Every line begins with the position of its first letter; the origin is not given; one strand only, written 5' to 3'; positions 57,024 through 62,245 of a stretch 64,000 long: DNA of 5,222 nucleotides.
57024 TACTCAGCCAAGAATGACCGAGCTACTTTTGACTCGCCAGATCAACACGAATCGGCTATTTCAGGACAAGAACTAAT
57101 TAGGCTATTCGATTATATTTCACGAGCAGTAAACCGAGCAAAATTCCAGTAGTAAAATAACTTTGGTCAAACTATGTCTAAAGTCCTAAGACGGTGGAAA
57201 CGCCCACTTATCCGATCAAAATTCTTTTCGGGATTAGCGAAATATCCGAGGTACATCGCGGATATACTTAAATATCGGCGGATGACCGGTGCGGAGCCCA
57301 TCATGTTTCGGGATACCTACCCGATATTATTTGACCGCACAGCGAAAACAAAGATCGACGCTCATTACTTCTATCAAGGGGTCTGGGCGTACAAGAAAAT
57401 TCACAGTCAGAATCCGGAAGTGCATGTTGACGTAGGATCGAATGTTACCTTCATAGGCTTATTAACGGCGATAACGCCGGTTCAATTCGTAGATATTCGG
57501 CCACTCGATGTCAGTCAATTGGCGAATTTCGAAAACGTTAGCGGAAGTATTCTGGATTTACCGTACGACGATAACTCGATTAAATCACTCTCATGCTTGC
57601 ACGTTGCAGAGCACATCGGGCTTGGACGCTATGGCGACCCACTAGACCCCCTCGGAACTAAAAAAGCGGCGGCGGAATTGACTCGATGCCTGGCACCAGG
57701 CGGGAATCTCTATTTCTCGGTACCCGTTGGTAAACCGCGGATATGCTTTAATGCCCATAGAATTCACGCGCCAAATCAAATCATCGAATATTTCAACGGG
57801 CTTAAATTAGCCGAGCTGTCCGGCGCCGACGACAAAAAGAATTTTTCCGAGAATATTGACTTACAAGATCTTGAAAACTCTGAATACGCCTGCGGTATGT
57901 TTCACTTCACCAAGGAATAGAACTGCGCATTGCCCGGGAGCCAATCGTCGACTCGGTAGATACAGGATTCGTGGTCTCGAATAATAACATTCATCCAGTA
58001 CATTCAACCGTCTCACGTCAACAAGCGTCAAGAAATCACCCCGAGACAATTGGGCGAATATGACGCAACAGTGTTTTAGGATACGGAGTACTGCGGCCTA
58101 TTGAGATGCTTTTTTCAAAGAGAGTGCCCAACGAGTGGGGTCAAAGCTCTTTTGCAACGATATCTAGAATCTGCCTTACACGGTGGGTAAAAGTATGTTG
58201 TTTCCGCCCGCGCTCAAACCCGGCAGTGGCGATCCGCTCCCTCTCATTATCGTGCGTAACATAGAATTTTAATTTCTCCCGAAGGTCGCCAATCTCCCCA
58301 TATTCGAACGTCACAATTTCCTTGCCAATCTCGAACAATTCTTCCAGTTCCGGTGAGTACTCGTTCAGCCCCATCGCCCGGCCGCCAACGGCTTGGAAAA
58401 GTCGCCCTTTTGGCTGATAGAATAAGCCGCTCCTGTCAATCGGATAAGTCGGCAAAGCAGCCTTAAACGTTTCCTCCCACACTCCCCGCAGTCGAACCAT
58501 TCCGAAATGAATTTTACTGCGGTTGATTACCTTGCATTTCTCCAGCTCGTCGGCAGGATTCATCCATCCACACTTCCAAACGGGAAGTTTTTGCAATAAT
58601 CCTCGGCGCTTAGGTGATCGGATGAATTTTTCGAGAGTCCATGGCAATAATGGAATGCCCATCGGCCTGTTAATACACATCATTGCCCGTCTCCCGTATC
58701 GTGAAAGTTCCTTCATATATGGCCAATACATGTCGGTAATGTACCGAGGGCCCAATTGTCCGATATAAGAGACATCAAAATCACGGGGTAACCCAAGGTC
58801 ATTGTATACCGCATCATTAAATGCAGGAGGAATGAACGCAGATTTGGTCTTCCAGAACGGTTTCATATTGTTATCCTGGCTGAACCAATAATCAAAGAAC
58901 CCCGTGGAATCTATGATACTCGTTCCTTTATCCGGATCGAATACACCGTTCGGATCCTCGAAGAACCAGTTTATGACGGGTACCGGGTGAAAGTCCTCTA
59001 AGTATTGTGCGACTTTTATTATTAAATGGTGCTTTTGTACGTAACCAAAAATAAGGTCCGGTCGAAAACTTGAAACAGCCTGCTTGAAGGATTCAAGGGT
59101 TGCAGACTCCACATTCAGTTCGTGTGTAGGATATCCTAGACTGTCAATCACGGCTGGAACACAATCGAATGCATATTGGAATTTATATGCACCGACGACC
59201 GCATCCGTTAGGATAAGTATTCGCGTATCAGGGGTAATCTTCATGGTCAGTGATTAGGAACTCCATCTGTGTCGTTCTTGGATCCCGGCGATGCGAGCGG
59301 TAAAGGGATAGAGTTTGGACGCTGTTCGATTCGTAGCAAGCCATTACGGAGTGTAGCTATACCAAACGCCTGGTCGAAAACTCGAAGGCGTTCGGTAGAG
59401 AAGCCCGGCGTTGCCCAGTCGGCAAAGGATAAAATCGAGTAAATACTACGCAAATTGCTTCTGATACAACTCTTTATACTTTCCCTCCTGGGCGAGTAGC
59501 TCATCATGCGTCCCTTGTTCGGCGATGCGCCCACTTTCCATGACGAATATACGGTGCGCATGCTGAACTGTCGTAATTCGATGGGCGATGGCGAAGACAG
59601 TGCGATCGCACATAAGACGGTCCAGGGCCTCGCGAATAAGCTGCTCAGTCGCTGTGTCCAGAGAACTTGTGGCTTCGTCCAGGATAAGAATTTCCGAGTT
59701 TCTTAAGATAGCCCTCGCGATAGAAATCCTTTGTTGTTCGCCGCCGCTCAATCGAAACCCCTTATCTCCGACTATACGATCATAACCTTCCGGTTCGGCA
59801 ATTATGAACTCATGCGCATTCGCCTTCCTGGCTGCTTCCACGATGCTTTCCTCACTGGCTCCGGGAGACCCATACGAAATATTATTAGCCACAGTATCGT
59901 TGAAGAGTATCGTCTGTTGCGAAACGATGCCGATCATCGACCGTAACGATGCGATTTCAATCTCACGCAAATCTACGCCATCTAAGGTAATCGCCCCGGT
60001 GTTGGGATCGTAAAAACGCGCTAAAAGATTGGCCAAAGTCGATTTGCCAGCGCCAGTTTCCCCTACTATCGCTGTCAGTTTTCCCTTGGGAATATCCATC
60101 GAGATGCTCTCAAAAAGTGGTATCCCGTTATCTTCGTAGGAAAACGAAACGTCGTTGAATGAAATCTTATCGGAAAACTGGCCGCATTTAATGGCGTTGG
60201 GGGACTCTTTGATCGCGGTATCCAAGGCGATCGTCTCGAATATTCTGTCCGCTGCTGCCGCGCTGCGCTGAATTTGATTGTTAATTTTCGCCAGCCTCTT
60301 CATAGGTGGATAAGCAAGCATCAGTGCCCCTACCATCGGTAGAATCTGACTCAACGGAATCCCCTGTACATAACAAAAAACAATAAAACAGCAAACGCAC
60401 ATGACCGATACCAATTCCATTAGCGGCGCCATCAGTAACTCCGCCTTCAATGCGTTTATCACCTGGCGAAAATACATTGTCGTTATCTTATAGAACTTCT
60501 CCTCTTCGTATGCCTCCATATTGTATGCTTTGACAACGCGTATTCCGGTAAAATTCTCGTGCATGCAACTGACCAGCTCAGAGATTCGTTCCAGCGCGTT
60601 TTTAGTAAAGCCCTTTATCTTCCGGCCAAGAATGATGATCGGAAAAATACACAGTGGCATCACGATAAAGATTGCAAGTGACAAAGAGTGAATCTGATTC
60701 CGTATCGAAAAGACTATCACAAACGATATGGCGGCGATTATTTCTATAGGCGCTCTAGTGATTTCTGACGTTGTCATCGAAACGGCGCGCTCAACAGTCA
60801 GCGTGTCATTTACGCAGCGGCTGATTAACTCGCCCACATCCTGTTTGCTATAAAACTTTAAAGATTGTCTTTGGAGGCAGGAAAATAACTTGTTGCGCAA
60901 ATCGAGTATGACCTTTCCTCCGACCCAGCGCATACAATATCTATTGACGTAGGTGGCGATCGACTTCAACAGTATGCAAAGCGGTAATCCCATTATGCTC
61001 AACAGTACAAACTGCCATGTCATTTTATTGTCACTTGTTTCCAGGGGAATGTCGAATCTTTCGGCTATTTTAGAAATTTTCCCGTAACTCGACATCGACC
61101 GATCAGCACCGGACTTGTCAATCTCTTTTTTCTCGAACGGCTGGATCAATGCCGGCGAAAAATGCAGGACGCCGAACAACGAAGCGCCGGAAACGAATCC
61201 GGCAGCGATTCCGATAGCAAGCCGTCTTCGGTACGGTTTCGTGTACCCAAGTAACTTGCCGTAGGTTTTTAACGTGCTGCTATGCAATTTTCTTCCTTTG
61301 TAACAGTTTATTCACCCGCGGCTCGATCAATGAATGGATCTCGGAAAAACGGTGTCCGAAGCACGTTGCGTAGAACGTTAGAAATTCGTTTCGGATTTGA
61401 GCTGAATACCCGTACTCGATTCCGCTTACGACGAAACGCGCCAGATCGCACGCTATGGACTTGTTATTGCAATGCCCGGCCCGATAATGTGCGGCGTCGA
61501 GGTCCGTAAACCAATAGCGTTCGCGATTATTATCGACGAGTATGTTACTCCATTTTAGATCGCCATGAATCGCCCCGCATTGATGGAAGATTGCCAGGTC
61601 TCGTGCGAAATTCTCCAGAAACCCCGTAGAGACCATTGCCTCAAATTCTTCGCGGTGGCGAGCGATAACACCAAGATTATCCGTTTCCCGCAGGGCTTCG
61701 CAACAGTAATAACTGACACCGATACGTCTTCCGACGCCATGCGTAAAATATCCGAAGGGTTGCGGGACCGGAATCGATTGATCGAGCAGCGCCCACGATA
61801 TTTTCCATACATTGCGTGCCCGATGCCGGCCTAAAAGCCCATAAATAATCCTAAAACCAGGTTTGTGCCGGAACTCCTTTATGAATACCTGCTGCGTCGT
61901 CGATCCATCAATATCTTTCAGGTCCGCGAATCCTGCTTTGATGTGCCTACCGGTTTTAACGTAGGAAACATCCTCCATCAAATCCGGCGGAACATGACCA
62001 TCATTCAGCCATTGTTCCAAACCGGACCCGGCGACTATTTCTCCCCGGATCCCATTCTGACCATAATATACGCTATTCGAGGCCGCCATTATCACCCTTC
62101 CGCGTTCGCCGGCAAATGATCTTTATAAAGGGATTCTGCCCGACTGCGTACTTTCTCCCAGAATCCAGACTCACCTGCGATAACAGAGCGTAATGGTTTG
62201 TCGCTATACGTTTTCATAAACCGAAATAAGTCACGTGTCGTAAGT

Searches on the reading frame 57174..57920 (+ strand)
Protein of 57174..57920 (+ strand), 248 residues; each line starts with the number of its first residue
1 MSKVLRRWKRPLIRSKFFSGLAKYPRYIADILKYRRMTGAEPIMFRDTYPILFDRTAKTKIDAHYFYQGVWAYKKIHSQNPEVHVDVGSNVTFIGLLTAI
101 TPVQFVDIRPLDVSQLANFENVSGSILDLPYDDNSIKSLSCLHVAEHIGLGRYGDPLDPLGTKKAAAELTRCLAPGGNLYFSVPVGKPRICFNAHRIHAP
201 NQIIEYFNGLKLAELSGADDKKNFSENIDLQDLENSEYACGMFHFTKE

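Call 8: search_protein_families(library=pfam, proteins=[window:57174-57920:+], max_evalue=0.001)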
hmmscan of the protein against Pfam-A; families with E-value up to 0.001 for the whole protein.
window:57174-57920:+ (248 aa): 2 families
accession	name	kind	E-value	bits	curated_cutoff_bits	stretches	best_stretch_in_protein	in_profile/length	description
PF03269.20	DUF268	-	4.1e-13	50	25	1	143-220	70-148/176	Caenorhabditis protein of unknown function, DUF268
PF08241.18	Methyltransf_11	-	0.00028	21.9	21.2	1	119-181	44-95/95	Methyltransferase domain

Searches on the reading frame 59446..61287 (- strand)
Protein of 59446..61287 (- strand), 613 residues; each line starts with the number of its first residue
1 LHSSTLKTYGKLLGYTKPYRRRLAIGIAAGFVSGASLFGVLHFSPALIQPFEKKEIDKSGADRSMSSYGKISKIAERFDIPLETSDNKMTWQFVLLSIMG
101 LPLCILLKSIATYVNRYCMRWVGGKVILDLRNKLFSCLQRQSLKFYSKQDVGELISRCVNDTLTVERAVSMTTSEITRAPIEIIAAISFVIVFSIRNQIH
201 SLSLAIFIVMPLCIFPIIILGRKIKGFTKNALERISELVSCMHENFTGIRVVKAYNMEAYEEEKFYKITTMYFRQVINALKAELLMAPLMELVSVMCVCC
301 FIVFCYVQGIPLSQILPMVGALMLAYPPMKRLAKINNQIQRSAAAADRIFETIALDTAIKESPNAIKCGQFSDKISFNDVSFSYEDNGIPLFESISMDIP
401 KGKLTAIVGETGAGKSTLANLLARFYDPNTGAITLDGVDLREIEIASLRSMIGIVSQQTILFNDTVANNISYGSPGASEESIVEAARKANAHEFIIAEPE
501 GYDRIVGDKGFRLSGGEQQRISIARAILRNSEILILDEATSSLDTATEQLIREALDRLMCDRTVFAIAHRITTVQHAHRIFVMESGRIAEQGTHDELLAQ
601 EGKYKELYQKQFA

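Call 8: search_protein_families(library=pfam, proteins=[window:59446-61287:-], max_evalue=0.001)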
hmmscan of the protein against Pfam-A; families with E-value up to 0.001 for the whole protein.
window:59446-61287:- (613 aa): 8 families
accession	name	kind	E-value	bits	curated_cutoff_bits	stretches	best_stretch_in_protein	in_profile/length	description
PF00664.28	ABC_membrane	-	1.6e-33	117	28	1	94-306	40-247/274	ABC transporter transmembrane region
PF00005.33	ABC_tran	-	2.3e-33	116.1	25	1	393-541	2-137/137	ABC transporter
PF02463.25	SMC_N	-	1.5e-06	28.2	40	1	428-583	106-211/220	RecF/RecN/SMC N terminal domain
PF09818.15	ABC_ATPase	-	0.00015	21.3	23.2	0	397-424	75-101/283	P-loop domain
PF13401.12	AAA_22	-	0.00029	21.6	27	0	403-434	6-40/130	AAA domain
PF00270.35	DEAD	-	0.00059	20.1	26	0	399-559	11-146/167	DEAD/DEAH box helicase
PF03193.22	RsgA_GTPase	-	0.0007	19.9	30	0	401-433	105-137/174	RsgA GTPase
PF13476.12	AAA_23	-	0.0009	20.4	27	0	398-422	16-39/201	AAA domain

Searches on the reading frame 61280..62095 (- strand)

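Call 8: search_protein_families(library=pfam, proteins=[window:61280-62095:-], max_evalue=0.001)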
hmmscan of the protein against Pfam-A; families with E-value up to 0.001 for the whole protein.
window:61280-62095:- (271 aa): 2 families
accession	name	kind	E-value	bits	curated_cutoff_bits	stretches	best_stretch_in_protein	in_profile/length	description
PF06293.20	Kdo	-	3.6e-09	36.8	21.3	1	88-240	53-205/207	Lipopolysaccharide kinase (Kdo/WaaP) family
PF00069.31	Pkinase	-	0.00013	21.9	31.7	1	141-204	85-147/263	Protein kinase domain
